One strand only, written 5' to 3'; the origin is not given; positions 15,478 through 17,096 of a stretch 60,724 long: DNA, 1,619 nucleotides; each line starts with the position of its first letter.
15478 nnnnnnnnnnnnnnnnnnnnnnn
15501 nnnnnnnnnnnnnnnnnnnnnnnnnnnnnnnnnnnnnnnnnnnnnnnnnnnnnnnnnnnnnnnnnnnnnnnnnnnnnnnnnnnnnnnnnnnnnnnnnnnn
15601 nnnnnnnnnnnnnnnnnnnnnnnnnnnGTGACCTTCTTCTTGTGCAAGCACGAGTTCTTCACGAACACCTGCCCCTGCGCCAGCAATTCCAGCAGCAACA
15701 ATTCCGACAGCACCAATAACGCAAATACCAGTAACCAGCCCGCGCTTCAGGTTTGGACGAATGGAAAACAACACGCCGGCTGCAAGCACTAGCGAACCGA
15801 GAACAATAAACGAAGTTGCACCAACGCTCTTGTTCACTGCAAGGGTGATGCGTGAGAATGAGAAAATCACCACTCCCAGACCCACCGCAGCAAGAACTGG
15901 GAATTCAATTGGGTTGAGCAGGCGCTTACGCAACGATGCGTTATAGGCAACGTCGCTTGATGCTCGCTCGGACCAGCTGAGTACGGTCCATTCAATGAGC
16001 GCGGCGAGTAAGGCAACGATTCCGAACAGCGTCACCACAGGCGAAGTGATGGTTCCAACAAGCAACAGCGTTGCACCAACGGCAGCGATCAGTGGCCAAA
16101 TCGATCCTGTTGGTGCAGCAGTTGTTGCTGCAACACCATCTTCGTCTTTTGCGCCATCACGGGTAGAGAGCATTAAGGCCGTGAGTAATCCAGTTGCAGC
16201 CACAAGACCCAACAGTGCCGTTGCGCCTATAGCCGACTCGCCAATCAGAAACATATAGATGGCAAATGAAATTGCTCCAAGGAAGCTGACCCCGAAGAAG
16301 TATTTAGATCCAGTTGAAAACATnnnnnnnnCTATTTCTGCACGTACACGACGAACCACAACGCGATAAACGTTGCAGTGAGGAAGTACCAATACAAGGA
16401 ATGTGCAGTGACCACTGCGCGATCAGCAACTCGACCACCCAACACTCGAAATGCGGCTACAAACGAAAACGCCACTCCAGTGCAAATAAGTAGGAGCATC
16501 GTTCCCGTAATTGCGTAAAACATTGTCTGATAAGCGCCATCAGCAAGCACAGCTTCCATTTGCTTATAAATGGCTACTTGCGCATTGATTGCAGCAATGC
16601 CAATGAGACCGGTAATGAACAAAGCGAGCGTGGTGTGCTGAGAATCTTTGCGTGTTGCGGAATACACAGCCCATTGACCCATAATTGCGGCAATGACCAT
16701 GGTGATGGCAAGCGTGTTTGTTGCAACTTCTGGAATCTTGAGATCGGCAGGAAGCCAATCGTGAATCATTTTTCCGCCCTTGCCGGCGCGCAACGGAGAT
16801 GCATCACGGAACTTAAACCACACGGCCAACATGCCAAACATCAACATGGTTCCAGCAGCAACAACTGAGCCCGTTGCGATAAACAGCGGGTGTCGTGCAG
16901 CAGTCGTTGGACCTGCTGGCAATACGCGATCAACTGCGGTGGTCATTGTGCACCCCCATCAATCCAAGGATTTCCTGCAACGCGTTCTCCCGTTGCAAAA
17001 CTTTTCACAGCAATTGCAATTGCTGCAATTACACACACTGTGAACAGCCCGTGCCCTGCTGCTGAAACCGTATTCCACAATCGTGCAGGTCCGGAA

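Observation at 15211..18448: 'Ghost oxidase': intact but ligand-less paralogs of heme-copper oxidase subunits I, III and II inserted between ctaB and ctaC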

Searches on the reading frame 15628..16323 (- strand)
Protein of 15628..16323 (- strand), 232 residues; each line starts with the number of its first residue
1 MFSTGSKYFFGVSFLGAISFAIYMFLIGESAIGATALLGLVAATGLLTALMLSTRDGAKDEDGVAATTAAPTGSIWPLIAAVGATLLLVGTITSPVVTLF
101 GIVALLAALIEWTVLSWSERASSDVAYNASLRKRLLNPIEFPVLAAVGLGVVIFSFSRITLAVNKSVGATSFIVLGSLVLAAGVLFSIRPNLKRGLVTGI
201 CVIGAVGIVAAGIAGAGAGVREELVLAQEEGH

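Call 83: search_solved_structures(query=A6, max_evalue=10, show_alignments=3)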
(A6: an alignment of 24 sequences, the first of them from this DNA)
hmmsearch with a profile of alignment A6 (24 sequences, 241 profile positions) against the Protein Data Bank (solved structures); distinct sequences matched with E-value up to 10: 14.
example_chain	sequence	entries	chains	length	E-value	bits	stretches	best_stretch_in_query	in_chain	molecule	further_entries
9wcx_m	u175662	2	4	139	5.7e-06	29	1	6-122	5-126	Cytochrome c oxidase polypeptide 4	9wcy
8hcr_H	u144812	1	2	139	1.4e-05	27.8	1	6-121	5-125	Cytochrome c oxidase polypeptide 4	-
7q21_F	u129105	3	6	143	2.2e-05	27.1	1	4-126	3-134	Cytochrome c oxidase polypeptide 4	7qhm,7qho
6adq_H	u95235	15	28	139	0.00025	23.6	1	6-120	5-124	Cytochrome c oxidase polypeptide 4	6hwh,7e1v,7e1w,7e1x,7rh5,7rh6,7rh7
8qag_A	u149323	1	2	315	0.0021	20.6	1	8-84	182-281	sc-CC-6-95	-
1m56_C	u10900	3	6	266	0.12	14.8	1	85-134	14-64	CYTOCHROME C OXIDASE | Cytochrome c oxidase polypeptide III (Cytochrome AA3 subunit 3)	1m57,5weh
5z62_C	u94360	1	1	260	0.2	14.1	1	79-137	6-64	Cytochrome c oxidase subunit 3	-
9i6f_C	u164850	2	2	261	0.21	14.1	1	79-137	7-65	Cytochrome c oxidase subunit 3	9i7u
5j4z_BC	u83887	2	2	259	0.48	12.9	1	80-129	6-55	Cytochrome c oxidase subunit 3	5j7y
7o37_c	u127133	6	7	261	0.49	12.8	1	79-124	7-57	Cytochrome c oxidase subunit 3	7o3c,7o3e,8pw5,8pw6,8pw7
5xdx_C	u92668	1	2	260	2.6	10.5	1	79-129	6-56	Cytochrome c oxidase subunit 3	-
1v54_C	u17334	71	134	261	2.8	10.4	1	79-129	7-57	Cytochrome c oxidase polypeptide III | Cytochrome c oxidase subunit 3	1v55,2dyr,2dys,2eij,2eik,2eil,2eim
1occ_C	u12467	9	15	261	2.8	10.4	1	79-129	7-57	CYTOCHROME C OXIDASE | Cytochrome c oxidase subunit 3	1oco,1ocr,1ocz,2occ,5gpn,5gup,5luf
5cwq_A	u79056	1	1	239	3.8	9.9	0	156-238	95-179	Designed helical repeat protein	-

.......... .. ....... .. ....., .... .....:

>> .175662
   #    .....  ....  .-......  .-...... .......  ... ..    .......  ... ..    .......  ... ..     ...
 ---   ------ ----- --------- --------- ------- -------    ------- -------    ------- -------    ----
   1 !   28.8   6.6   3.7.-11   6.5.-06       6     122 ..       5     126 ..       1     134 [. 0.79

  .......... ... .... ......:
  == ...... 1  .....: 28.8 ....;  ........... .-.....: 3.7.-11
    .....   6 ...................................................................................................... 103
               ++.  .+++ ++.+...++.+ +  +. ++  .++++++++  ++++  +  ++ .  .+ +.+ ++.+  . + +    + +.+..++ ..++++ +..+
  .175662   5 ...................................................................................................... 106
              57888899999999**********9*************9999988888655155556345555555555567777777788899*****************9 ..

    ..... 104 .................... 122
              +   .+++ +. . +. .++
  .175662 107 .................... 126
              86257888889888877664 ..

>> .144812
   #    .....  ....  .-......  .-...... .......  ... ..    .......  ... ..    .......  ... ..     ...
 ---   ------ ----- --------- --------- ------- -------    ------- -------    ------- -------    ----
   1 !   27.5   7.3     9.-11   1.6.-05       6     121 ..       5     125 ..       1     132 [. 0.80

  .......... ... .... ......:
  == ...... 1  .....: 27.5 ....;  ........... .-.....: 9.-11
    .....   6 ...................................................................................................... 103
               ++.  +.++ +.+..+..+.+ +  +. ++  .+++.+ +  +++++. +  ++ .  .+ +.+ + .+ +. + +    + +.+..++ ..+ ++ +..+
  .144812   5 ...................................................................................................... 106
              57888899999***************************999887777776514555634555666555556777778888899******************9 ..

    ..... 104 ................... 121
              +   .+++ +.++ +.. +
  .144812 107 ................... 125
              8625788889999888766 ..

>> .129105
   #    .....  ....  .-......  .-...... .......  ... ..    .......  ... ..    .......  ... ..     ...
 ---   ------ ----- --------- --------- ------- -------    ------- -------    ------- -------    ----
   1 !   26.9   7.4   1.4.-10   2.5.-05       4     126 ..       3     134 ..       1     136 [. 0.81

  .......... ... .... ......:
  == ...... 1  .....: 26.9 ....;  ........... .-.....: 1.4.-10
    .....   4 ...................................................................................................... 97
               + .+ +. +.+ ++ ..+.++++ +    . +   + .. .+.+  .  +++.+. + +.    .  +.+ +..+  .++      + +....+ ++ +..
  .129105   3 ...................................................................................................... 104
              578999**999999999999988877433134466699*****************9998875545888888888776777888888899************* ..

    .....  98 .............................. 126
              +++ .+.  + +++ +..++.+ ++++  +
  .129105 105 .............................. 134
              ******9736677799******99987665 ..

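Call 84: search_protein_families(library=pfam, alignment_id=A6, max_evalue=10)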
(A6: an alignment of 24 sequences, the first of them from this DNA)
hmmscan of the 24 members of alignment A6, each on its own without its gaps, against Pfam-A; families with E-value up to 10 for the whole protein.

A. member 1, seq(232 aa): 3 families
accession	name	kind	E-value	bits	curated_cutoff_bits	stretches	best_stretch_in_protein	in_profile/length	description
PF11239.13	DUF3040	-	0.055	14.2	24.7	1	77-109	48-82/84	Protein of unknown function (DUF3040)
PF12270.13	Cyt_c_ox_IV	-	3.1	8.3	26.9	1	7-113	6-123/132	Cytochrome c oxidase subunit IV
PF15471.11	TMEM171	-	7.2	6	27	1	139-165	60-86/320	Transmembrane protein family 171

B. families by the number of members that match (of 24 scanned): 44 families (the first 25 are shown)
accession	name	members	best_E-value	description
PF12270.13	Cyt_c_ox_IV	11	4.4e-06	Cytochrome c oxidase subunit IV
PF11239.13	DUF3040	3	0.011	Protein of unknown function (DUF3040)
PF08733.15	PalH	3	0.3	PalH/RIM21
PF09534.15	Trp_oprn_chp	3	0.34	Tryptophan-associated transmembrane protein (Trp_oprn_chp)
PF19529.4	DUF6057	2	1.2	Family of unknown function (DUF6057)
PF12191.14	stn_TNFRSF12A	2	1.4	Tumour necrosis factor receptor stn_TNFRSF12A_TNFR domain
PF23933.1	DUF7269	2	1.5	Family of unknown function (DUF7269)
PF14927.11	Neurensin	2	2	Neurensin/Transmembrane protein 74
PF13567.11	DUF4131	2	2.2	Domain of unknown function (DUF4131)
PF04206.17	MtrE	1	0.0056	Tetrahydromethanopterin S-methyltransferase, subunit E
PF00420.29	Oxidored_q2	1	0.013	NADH-ubiquinone/plastoquinone oxidoreductase chain 4L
PF15111.12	TMEM101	1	0.015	TMEM101 protein family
PF09815.14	XK-related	1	0.022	XK-related protein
PF03006.26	HlyIII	1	0.031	Haemolysin-III related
PF17873.7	Rep_1B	1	0.068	Replicase polyprotein 1ab regulatory domain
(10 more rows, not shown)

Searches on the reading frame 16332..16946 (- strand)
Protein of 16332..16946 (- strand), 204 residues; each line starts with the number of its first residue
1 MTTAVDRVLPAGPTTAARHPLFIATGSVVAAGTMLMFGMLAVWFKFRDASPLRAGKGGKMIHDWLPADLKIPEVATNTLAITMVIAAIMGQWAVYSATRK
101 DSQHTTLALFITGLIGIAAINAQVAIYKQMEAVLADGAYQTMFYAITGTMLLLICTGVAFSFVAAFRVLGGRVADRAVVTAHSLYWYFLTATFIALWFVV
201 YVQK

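Call 3: search_protein_families(library=pfam, proteins=[window:16332-16946:-], max_evalue=1)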
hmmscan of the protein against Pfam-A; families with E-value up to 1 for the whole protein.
window:16332-16946:- (204 aa): 2 families
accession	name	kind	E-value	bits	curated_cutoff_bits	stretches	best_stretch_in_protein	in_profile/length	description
PF00510.24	COX3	-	1.4e-08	35.3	23.8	1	84-202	135-255/258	Cytochrome c oxidase subunit III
PF18205.6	VPDSG-CTERM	-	0.25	11.7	25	1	105-122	7-24/26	VPDSG-CTERM motif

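Call 4: search_protein_families(library=ncbifam, proteins=[window:16332-16946:-], max_evalue=1)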
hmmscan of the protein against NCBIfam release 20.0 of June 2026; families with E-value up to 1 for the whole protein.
window:16332-16946:- (204 aa): 6 families
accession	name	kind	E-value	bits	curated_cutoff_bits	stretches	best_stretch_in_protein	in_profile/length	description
NF050119.1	aa3_CtaE_Actin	exception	3.5e-13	50.2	190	1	17-202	5-188/190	aa3-type cytochrome oxidase subunit III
TIGR02842.1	CyoC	equivalog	6.1e-07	29.9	223.75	1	70-202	41-176/180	cytochrome o ubiquinol oxidase subunit III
NF007944.0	PRK10663.1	equivalog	0.00092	19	340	1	83-202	76-200/204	cytochrome o ubiquinol oxidase subunit III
TIGR02897.1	QoxC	equivalog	0.0058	16.8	239.9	1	84-202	63-186/190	cytochrome aa3 quinol oxidase subunit III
TIGR03778.1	VPDSG_CTERM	subfamily_domain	0.15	12.3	22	1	105-121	6-22/24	VPDSG-CTERM sorting domain-containing protein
NF003155.0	PRK04125.1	equivalog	0.25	11.1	136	1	105-163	59-116/141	antiholin-like murein hydrolase modulator LrgA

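Call 18: find_homologous_proteins(query=window:16332-16946:-, max_evalue=0.001)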
Query window:16332-16946:- (204 aa): 661 proteins with E <= 0.001 among 1480 candidates; the best 120 are listed.
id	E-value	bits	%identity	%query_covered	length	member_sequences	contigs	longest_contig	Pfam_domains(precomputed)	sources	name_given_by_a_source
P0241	3.9e-125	433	100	100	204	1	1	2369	PF00510.24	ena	-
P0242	4.6e-125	433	100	100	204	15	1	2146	PF00510.24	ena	-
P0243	1.0e-124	432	99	100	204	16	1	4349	PF00510.24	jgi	jgi:heme/copper-type cytochrome/quinol oxidase subunit 3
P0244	2.3e-124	430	99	100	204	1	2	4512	PF00510.24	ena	-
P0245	6.6e-124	429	99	100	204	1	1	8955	PF00510.24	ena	-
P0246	8.5e-124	428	98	100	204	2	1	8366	PF00510.24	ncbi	-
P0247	2.2e-122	424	97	100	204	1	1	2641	PF00510.24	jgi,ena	-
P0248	3.5e-122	423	96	100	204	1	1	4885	PF00510.24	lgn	-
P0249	7.9e-122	422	97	100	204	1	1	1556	PF00510.24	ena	-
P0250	3.5e-119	413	94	100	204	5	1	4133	PF00510.24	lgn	-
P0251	2.9e-118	410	94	100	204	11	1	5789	PF00510.24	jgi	-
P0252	6.0e-117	406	93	100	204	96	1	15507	PF00510.24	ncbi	-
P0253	8.1e-117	406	93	100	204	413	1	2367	PF00510.24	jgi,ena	jgi:heme/copper-type cytochrome/quinol oxidase subunit 3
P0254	2.0e-113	395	90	100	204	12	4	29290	PF00510.24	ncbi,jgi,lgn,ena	ncbi:MAG: cytochrome c oxidase subunit 3 [Actinomycetota bacterium]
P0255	7.6e-113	393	89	100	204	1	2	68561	PF00510.24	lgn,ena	-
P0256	1.0e-112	392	88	100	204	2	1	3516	PF00510.24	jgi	-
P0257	1.4e-112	392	89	100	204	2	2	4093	PF00510.24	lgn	-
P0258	5.2e-111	387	87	100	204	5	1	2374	PF00510.24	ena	-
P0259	7.3e-110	383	86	100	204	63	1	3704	PF00510.24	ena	-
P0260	3.5e-106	371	84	100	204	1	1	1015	PF00510.24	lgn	-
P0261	5.0e-106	371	85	100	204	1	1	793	PF00510.24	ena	-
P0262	2.5e-88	313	72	98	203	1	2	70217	PF00510.24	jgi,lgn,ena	-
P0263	9.5e-87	308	71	100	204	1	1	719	PF00510.24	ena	-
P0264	3.5e-86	306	70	100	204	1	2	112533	PF00510.24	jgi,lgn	jgi:heme/copper-type cytochrome/quinol oxidase subunit 3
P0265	3.6e-86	306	70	100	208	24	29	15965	PF00510.24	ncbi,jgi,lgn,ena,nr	ncbi:MAG: hypothetical protein ABR77_07095 [Acidimicrobiia bacterium BACL6 MAG-120322-bin79]|jgi:hem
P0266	1.6e-85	304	70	97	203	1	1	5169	PF00510.24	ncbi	-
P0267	3.4e-85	303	70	97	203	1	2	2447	PF00510.24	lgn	-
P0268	3.7e-85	302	69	97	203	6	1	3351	PF00510.24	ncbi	-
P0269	4.4e-85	302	68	100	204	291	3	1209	PF00510.24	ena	-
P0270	6.1e-85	302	67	100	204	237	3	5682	PF00510.24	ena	-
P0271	1.3e-84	301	69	97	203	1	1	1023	PF00510.24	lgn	-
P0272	4.2e-84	299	68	100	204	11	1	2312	PF00510.24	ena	-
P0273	1.5e-82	294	65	100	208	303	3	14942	PF00510.24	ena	-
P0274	4.9e-81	289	65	100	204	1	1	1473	PF00510.24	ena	-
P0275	1.3e-80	288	64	100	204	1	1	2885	PF00510.24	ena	-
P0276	1.3e-80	288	64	100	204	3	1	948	PF00510.24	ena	-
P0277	8.5e-80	285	63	100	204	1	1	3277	PF00510.24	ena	-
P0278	9.3e-80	285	63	100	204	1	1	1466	PF00510.24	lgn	-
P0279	1.9e-79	284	63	100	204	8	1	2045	PF00510.24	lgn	-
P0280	2.5e-79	283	64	100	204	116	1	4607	PF00510.24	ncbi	-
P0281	5.8e-79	282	63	100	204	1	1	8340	PF00510.24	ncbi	ncbi:MAG: cytochrome c oxidase subunit 3 [Actinomycetota bacterium]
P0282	8.9e-79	282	63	100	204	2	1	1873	PF00510.24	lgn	-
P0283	9.6e-79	282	62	100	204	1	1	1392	PF00510.24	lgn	-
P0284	1.0e-78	281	62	100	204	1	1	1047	PF00510.24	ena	-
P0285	1.6e-78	281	63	98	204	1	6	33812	PF00510.24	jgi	jgi:heme/copper-type cytochrome/quinol oxidase subunit 3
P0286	3.7e-78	280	62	100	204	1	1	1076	PF00510.24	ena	-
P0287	5.0e-78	279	90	71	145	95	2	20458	PF00510.24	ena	-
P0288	9.7e-78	278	62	100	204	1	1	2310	PF00510.24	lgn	-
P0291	2.0e-76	274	63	100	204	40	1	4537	PF00510.24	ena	-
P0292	2.3e-76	274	61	100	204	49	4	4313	PF00510.24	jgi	jgi:heme/copper-type cytochrome/quinol oxidase subunit 3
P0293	5.1e-75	269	62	100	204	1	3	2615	PF00510.24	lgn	-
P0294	1.4e-74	268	60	100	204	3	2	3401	PF00510.24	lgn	-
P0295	1.8e-74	268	62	100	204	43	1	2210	PF00510.24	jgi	-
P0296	1.3e-73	265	71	84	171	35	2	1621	PF00510.24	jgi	jgi:heme/copper-type cytochrome/quinol oxidase subunit 3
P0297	5.0e-73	263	61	100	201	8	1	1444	PF00510.24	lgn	-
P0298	4.9e-71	256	59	98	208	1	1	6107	PF00510.24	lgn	-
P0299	6.1e-71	256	59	98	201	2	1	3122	PF00510.24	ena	-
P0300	6.6e-71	256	61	95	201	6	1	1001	PF00510.24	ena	-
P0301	6.9e-71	256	61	94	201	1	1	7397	PF00510.24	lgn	-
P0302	1.9e-70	255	59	97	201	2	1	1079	PF00510.24,PF27028.1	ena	-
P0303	3.0e-70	254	60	97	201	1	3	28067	PF00510.24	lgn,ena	-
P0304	3.5e-70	254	59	98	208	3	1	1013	PF00510.24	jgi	-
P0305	3.7e-70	254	60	96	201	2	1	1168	PF00510.24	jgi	-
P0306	4.5e-70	253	59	97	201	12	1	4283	PF00510.24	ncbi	-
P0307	5.3e-70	253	62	95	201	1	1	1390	PF00510.24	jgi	jgi:heme/copper-type cytochrome/quinol oxidase subunit 3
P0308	6.0e-70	253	61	95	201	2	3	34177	PF00510.24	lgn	-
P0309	6.3e-70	253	61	95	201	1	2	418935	PF00510.24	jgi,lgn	jgi:cytochrome c oxidase subunit 3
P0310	6.7e-70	253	59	97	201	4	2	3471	PF00510.24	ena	-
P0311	7.4e-70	253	59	95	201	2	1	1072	PF00510.24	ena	-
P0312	9.3e-70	252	69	83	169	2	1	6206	PF00510.24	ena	-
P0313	1.4e-69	252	60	95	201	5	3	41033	PF00510.24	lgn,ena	-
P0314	1.7e-69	251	59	94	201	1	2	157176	PF00510.24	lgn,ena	-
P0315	1.8e-69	251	60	95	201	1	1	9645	PF00510.24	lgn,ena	-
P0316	2.6e-69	251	58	97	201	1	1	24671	PF00510.24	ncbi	-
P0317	3.5e-69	250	65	84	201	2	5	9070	PF00510.24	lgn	-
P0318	3.6e-69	250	59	95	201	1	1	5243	PF00510.24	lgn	-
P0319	3.8e-69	250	60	95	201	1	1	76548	PF00510.24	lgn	-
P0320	1.2e-68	249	60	95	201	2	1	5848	PF00510.24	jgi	-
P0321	1.4e-68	248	59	96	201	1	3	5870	PF00510.24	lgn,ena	-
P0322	1.7e-68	248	58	97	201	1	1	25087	PF00510.24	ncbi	-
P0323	1.8e-68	248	60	96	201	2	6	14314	PF00510.24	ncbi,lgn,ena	-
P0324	1.8e-68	248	59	96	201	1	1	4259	PF00510.24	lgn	-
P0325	2.1e-68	248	60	92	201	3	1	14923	PF00510.24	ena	-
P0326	2.1e-68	248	58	95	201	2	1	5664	PF00510.24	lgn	-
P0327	2.2e-68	248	60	95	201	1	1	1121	PF00510.24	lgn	-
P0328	2.4e-68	248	59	95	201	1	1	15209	PF00510.24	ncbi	ncbi:MAG: cytochrome c oxidase subunit 3 [Ilumatobacteraceae bacterium]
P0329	2.5e-68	248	59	95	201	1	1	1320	PF00510.24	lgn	-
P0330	3.2e-68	247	59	95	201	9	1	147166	PF00510.24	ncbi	ncbi:MAG: cytochrome c oxidase subunit 3 [Ilumatobacteraceae bacterium]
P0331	3.9e-68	247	59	95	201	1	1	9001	PF00510.24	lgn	-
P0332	3.9e-68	247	57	100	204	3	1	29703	PF00510.24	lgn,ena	-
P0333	4.8e-68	247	60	94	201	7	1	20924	PF00510.24,PF27028.1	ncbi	ncbi:MAG: cytochrome c oxidase subunit 3 [Ilumatobacteraceae bacterium]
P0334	5.1e-68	247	58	96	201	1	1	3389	PF00510.24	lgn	-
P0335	5.2e-68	247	59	96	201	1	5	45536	PF00510.24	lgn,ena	-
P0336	5.3e-68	246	59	96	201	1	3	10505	PF00510.24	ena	-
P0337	6.3e-68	246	59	95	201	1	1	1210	PF00510.24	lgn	-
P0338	7.3e-68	246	58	94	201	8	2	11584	PF00510.24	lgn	-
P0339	8.0e-68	246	59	96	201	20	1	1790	PF00510.24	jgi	jgi:cytochrome c oxidase subunit 3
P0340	1.1e-67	246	57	98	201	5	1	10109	PF00510.24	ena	-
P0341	1.2e-67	245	58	96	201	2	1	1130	PF00510.24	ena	-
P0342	1.8e-67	245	61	82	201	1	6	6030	PF00510.24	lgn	-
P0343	3.1e-67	244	58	96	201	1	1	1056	PF00510.24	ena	-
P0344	4.8e-67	243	58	95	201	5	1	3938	PF00510.24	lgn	-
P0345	8.2e-67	243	67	84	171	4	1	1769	PF00510.24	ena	-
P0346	8.8e-67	243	58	95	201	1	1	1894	PF00510.24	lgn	-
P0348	1.9e-66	241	66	84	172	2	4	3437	PF00510.24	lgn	-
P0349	2.2e-66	241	58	90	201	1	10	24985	PF00510.24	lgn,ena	-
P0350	2.2e-66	241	58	95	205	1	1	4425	PF00510.24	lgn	-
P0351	2.5e-66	241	57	92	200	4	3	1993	PF00510.24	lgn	-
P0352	3.3e-66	241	57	96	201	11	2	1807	PF00510.24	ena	-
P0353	3.7e-66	240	58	96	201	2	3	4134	PF00510.24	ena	-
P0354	4.0e-66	240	59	92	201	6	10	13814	PF00510.24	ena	-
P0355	4.5e-66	240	57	96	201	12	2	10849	PF00510.24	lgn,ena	-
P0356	6.4e-66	240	57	96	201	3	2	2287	PF00510.24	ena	-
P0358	1.1e-65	239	60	90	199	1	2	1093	PF00510.24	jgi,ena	jgi:cytochrome c oxidase subunit 3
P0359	1.1e-65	239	58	96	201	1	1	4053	PF00510.24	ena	-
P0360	1.2e-65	239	59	96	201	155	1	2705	PF00510.24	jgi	-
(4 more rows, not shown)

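Call 86: search_solved_structures(query=A7, max_evalue=1)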
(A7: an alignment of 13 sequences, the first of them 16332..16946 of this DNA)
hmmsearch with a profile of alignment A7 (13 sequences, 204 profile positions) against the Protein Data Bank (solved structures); distinct sequences matched with E-value up to 1: 30.
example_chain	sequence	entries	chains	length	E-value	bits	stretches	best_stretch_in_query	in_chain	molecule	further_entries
9w2z_C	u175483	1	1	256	7.4e-11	45.1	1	85-201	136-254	Cytochrome c oxidase subunit 3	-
7o37_c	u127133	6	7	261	9.4e-11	44.8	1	85-201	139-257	Cytochrome c oxidase subunit 3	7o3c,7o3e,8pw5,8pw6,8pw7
1occ_C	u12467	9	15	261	9.7e-11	44.7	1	85-201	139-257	CYTOCHROME C OXIDASE | Cytochrome c oxidase subunit 3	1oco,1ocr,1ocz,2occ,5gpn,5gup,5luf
8d4t_P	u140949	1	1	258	9.8e-11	44.7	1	85-201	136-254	Cytochrome c oxidase subunit 3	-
5b1b_C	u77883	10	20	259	9.9e-11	44.7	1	85-201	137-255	Cytochrome c oxidase subunit 3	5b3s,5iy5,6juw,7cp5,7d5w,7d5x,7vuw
5xdx_C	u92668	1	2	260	1e-10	44.7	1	85-201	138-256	Cytochrome c oxidase subunit 3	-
1v54_C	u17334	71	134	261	1e-10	44.7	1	85-201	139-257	Cytochrome c oxidase polypeptide III | Cytochrome c oxidase subunit 3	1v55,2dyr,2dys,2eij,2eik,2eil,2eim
9fks_i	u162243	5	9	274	1.6e-10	44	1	77-202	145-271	cytochrome-c oxidase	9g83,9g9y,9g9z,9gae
1qle_C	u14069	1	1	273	4.4e-10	42.6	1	77-202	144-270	CYTOCHROME C OXIDASE POLYPEPTIDE III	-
7ate_C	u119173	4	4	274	4.5e-10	42.5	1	77-202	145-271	Cytochrome c oxidase subunit 3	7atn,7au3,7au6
8zo8_C3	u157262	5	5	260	1.7e-09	40.7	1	85-201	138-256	Cytochrome c oxidase subunit 3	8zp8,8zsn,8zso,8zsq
8ugh_4C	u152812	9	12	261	1.7e-09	40.6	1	85-201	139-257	Cytochrome c oxidase subunit 3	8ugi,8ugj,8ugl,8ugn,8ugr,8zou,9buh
5j4z_BC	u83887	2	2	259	2.4e-09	40.2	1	85-201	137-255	Cytochrome c oxidase subunit 3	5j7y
5z62_C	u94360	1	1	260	1.1e-07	34.7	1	84-201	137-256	Cytochrome c oxidase subunit 3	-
9i6f_C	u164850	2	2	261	1.1e-07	34.7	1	84-201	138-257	Cytochrome c oxidase subunit 3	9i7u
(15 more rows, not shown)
